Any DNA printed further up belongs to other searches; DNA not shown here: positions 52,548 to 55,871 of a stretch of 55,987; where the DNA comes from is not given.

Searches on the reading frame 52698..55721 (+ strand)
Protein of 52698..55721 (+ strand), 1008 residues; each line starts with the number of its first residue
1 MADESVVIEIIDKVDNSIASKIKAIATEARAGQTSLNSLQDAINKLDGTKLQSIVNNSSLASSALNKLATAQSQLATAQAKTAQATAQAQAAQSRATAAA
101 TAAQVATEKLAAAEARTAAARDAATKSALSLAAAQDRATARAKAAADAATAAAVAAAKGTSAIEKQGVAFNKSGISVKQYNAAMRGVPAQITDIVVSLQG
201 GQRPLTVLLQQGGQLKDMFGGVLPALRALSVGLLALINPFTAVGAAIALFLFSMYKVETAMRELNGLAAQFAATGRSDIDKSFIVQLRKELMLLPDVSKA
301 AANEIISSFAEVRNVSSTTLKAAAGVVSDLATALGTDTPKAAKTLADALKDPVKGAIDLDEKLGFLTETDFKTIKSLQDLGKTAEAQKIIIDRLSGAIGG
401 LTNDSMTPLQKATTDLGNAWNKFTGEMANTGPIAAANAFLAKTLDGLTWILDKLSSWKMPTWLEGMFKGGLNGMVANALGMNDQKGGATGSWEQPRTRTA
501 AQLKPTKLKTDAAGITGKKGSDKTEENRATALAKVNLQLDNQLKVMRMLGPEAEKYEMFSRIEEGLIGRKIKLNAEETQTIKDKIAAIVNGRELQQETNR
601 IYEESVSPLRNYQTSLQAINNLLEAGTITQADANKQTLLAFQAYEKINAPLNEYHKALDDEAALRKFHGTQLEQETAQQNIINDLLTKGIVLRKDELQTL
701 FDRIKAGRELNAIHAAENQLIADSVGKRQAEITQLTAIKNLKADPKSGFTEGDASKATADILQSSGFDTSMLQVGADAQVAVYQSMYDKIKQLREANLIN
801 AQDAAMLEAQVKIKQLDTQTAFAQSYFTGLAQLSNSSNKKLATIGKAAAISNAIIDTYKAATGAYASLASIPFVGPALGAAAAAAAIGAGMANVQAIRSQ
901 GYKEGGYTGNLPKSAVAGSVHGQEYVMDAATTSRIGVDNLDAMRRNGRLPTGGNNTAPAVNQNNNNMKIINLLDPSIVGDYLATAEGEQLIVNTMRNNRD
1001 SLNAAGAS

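Call 8: search_protein_families(library=phrogs, proteins=[window:52698-55721:+], max_evalue=0.00001)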
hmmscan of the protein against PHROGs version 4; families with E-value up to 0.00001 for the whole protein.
window:52698-55721:+ (1008 aa): 15 families
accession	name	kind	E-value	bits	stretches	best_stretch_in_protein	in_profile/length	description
phrog_3336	-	tail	3.1e-103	348.2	1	290-1003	368-1045/1051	tail length tape measure protein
phrog_24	-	tail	1.6e-61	209.6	1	29-966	79-1010/1151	tail length tape measure protein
phrog_25966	-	tail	3.5e-38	131.9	1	132-392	10-267/1651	tail length tape measure protein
phrog_3827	-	tail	3.4e-37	129.6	1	16-265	39-293/393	tail length tape measure protein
phrog_4498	-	tail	2.2e-27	97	1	149-392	34-274/381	tail length tape measure protein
phrog_1506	-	tail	1e-22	81.1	1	759-999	1050-1252/1269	tail length tape measure protein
phrog_9745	-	unknown function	4.2e-18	66.3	1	129-223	12-108/120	-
phrog_9483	-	tail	5.5e-15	55.9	1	717-916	438-600/657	tail length tape measure protein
phrog_13338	-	unknown function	4.2e-14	52.7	1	836-1004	720-900/903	-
phrog_339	-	tail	9.5e-11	41.6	1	227-977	430-1076/1123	tail length tape measure protein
phrog_8892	-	tail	1.4e-08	34.9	1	130-654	33-560/752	tail length tape measure protein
phrog_19210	-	unknown function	4.8e-08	33.4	1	776-947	43-215/399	-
phrog_2854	-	tail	2.5e-07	30.8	1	305-965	222-808/855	tail length tape measure protein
phrog_1538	-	tail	4.1e-07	30.1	1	139-910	23-717/811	tail length tape measure protein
phrog_21845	-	tail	5.8e-07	29.6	1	748-947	373-581/764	tail length tape measure protein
